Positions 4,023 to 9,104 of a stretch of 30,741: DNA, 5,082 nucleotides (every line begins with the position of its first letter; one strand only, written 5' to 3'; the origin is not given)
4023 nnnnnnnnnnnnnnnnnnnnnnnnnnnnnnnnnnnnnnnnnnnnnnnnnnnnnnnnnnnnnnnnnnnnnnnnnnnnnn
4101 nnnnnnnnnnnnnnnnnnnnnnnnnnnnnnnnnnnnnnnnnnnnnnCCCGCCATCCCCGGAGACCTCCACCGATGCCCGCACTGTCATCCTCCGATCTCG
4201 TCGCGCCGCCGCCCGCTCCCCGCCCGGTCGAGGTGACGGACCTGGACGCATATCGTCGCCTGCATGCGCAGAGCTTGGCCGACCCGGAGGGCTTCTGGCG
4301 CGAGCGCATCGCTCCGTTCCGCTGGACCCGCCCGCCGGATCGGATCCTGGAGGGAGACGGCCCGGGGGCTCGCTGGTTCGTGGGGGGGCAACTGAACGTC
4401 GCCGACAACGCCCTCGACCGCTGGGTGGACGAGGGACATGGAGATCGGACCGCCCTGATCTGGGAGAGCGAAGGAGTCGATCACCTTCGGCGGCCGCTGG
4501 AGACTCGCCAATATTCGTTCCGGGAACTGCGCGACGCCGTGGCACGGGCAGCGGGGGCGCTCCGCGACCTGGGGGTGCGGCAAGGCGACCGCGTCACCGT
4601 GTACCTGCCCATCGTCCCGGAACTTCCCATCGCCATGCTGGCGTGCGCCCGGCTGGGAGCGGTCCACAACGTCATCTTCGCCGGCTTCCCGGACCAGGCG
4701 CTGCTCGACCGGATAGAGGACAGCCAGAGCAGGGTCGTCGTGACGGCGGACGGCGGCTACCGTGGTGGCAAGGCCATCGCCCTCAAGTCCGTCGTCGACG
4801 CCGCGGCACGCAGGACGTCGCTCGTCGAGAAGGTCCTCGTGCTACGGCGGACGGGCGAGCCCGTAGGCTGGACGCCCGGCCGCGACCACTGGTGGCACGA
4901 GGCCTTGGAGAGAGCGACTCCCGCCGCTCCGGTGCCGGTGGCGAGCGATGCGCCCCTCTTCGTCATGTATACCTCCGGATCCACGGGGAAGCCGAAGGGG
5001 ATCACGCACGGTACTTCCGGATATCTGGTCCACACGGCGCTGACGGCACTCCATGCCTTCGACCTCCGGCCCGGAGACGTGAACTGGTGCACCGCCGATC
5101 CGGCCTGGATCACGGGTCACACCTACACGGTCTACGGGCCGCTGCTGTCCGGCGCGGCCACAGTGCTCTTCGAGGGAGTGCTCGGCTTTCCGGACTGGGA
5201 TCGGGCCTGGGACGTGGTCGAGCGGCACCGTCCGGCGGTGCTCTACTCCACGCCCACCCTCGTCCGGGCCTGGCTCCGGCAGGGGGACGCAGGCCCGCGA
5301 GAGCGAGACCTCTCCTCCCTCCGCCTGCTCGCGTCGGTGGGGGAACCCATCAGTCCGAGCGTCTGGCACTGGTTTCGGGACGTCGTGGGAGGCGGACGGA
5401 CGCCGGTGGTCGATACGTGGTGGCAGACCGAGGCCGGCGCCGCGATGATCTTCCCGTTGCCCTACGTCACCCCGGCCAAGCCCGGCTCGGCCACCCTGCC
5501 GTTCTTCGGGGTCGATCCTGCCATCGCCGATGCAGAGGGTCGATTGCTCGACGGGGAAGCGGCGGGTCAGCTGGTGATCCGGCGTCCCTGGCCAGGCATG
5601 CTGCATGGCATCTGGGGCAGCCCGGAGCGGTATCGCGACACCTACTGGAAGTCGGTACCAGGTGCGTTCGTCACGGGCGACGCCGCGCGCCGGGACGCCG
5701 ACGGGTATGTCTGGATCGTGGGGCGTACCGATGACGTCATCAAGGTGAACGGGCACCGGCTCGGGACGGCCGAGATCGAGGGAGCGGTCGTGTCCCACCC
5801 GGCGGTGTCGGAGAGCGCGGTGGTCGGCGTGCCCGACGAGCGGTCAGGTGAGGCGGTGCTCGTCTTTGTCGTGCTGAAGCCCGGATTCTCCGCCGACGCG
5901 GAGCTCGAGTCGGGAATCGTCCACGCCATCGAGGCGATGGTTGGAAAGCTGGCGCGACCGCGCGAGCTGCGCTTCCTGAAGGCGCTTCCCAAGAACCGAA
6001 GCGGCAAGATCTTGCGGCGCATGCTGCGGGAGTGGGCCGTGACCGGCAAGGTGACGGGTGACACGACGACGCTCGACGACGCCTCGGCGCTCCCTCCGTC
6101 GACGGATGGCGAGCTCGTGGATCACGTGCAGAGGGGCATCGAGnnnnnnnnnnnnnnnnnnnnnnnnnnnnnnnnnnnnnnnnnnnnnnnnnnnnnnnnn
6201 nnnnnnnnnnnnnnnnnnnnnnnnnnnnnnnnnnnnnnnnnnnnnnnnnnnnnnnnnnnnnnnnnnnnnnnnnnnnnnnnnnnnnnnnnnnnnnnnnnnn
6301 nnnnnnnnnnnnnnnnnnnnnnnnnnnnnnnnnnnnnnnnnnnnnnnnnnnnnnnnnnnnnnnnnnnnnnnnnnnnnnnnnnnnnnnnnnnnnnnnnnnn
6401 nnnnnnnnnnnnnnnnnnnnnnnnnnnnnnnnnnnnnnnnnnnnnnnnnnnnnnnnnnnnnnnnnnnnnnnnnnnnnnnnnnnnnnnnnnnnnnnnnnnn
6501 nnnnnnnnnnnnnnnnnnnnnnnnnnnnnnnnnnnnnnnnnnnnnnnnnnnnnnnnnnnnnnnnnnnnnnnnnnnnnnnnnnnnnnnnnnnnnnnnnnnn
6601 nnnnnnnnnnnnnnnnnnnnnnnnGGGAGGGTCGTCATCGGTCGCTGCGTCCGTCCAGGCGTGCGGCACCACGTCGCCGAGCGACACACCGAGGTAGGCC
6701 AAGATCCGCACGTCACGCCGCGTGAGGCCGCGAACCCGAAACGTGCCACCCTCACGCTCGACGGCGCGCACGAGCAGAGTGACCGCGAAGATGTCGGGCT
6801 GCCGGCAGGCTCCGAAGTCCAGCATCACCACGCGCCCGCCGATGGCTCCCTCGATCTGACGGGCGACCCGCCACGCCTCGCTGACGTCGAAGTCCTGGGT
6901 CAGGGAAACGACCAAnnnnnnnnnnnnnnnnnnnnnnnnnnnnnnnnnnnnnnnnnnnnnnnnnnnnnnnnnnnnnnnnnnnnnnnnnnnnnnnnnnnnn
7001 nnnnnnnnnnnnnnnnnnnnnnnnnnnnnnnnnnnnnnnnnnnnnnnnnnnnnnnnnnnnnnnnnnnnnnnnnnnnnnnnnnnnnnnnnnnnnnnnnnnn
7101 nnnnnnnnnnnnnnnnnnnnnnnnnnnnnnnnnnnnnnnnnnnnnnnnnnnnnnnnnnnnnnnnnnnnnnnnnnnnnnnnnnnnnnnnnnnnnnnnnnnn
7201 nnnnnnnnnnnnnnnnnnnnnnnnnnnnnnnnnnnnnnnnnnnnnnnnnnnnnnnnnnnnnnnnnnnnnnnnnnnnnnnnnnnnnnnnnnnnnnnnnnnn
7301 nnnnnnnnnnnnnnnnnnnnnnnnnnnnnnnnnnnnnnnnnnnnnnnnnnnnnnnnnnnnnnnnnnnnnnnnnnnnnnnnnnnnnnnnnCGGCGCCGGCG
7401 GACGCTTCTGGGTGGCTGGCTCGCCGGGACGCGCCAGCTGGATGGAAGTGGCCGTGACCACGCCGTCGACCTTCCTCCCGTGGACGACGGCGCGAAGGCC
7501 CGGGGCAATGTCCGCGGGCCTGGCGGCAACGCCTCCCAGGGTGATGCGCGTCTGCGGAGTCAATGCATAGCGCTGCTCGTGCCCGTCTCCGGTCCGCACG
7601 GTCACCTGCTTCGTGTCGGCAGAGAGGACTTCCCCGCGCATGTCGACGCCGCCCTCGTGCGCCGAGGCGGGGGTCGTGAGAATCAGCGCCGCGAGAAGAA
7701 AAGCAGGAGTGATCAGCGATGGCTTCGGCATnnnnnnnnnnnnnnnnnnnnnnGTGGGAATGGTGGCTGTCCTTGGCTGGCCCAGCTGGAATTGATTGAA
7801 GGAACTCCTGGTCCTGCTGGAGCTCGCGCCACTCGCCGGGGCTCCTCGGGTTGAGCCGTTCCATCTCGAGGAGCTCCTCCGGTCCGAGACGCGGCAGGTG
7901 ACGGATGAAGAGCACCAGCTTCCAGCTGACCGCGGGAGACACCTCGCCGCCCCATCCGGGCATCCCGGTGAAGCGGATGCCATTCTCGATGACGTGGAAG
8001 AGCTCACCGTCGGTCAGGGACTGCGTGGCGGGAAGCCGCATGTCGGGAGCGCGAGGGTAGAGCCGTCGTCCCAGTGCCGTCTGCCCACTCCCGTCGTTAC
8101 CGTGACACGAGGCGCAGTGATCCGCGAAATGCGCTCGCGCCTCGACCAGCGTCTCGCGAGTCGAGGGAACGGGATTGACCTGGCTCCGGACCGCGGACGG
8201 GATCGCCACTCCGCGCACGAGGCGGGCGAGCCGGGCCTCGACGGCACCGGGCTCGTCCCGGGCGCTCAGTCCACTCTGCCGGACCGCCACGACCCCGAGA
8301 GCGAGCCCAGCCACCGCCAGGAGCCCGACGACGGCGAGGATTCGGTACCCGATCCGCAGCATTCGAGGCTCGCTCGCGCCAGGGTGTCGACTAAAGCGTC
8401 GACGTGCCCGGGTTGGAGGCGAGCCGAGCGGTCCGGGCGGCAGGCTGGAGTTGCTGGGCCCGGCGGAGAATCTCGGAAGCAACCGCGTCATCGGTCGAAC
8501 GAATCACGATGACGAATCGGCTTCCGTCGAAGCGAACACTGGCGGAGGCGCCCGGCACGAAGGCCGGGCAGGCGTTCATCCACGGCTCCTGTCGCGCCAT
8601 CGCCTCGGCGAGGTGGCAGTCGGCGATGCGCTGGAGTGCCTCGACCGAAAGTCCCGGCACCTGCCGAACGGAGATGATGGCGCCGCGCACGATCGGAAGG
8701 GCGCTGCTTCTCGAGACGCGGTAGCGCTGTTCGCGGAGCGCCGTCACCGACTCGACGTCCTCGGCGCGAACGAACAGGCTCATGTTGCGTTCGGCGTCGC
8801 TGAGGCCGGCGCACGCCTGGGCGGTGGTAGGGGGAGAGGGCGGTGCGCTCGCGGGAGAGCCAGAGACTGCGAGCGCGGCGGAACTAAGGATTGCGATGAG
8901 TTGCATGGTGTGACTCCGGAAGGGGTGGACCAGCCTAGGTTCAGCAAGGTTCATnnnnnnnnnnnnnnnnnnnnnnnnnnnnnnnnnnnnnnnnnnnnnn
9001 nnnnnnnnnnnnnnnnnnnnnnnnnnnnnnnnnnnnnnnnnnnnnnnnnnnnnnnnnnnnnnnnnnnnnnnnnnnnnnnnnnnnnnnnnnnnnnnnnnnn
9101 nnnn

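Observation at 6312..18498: Candidate undescribed copper-response module: a 12-kb satellite of small Cys/His metal-ligand proteins wired to a CorSR-like system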

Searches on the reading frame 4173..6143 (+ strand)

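Call 10: search_protein_families(library=pfam, proteins=[window:4173-6143:+], max_evalue=0.01)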
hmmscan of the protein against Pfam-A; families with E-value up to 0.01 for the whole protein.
window:4173-6143:+ (657 aa): 3 families
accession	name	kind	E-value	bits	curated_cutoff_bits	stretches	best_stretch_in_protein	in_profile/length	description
PF00501.34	AMP-binding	-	3.2e-84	283.4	29.9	1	87-480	6-383/384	AMP-binding enzyme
PF13193.12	AMP-binding_C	-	1.1e-22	81.1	24.5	1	534-612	1-76/76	AMP-binding enzyme C-terminal domain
PF16177.11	ACAS_N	-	5e-18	65.1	27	1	27-80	1-55/55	Acetyl-coenzyme A synthetase N-terminus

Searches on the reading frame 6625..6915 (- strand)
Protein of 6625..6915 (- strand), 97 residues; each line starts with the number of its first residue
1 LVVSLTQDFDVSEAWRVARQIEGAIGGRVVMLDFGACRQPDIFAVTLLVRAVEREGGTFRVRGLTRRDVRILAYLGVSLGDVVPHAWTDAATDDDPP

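Call 10: search_protein_families(library=pfam, proteins=[window:6625-6915:-], max_evalue=0.01)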
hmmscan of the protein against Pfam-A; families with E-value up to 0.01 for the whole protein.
window:6625-6915:- (97 aa): 1 family
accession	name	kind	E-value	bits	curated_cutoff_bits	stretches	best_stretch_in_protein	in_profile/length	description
PF13466.11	STAS_2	-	2.5e-07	31.2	29.2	1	3-77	1-79/80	STAS domain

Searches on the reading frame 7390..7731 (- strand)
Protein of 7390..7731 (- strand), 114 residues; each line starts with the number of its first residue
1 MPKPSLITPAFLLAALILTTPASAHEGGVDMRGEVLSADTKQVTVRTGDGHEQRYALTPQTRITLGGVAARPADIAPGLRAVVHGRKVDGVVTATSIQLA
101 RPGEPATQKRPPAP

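Call 10: search_protein_families(library=pfam, proteins=[window:7390-7731:-], max_evalue=0.01)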
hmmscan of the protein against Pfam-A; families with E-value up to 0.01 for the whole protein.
window:7390-7731:- (114 aa): 1 family
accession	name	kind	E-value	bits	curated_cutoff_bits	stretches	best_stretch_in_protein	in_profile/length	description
PF18914.6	DUF5666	-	4.4e-05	24.1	27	1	32-98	1-60/60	Domain of unknown function (DUF5666)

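Call 89: search_solved_structures(query=window:7390-7731:-, max_evalue=1, show_alignments=1)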
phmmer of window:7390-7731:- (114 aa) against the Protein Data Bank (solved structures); distinct sequences matched with E-value up to 1: 0.

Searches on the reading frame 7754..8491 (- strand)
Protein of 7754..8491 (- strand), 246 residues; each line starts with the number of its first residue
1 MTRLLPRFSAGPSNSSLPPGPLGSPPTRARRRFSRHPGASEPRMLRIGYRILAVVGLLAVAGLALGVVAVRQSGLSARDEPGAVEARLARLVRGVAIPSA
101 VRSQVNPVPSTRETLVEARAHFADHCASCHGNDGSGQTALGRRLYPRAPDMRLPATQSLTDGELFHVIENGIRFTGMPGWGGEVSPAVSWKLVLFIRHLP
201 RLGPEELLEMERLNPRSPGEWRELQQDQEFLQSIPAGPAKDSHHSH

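Call 10: search_protein_families(library=pfam, proteins=[window:7754-8491:-], max_evalue=0.01)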
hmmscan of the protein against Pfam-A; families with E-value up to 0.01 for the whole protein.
window:7754-8491:- (246 aa): 2 families
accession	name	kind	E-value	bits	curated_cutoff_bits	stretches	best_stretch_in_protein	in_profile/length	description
PF13442.11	Cytochrome_CBB3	-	2.2e-11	44.4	27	1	117-196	5-68/68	Cytochrome C oxidase, cbb3-type, subunit III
PF00034.26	Cytochrom_C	-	5.9e-06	28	21.3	1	118-199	4-89/90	Cytochrome c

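Call 91: search_solved_structures(query=window:7754-8362:-, max_evalue=0.001)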
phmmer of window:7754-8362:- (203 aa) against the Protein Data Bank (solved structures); distinct sequences matched with E-value up to 0.001: 10.
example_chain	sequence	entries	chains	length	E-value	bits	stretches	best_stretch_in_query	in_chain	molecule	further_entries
6f0k_E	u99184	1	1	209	5.3e-11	45.7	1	63-159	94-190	Quinol:cytochrome c oxidoreductase monoheme cytochrome subunit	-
6lod_E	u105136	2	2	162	1.1e-08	38.2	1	61-161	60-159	Cytochrome c domain-containing protein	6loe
7o38_A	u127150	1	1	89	1.2e-07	34.7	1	70-157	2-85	Cytochrome c-552 Ks_3357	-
9vr0_A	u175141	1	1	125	3.4e-07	33.3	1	51-155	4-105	Cytochrome c552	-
7o9u_A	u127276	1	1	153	7.6e-07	32.1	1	51-155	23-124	Cytochrome c552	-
9g83_v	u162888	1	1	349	1.6e-05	27.8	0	66-148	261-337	Cbb3-type cytochrome c oxidase subunit CcoP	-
6h5l_B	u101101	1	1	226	6.3e-05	25.9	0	69-114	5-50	Conserved hypothetical cytochrome protein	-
6xkx_p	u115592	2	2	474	0.00041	23.2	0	69-99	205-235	Cbb3-type cytochrome c oxidase subunit CcoP,Cytochrome c-type cyt cy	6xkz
3mk7_C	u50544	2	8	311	0.0005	22.9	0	64-99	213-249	Cytochrome c oxidase, cbb3-type, subunit P | Cbb3-type cytochrome c oxidase subunit CcoP1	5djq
6xkw_p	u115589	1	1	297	0.00077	22.3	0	69-99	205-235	Cbb3-type cytochrome c oxidase subunit CcoP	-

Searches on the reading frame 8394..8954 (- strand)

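Call 10: search_protein_families(library=pfam, proteins=[window:8394-8954:-], max_evalue=0.01)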
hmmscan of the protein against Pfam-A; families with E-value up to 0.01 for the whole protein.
window:8394-8954:- (187 aa): 0 families

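Call 22: search_protein_families(library=pfam, proteins=[window:8394-8906:-], max_evalue=0.1)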
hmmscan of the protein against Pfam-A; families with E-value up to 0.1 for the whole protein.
window:8394-8906:- (171 aa): 1 family
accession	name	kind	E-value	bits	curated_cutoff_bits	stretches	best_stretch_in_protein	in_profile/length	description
PF00990.26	GGDEF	-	0.043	14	23.8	0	123-155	76-108/161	Diguanylate cyclase, GGDEF domain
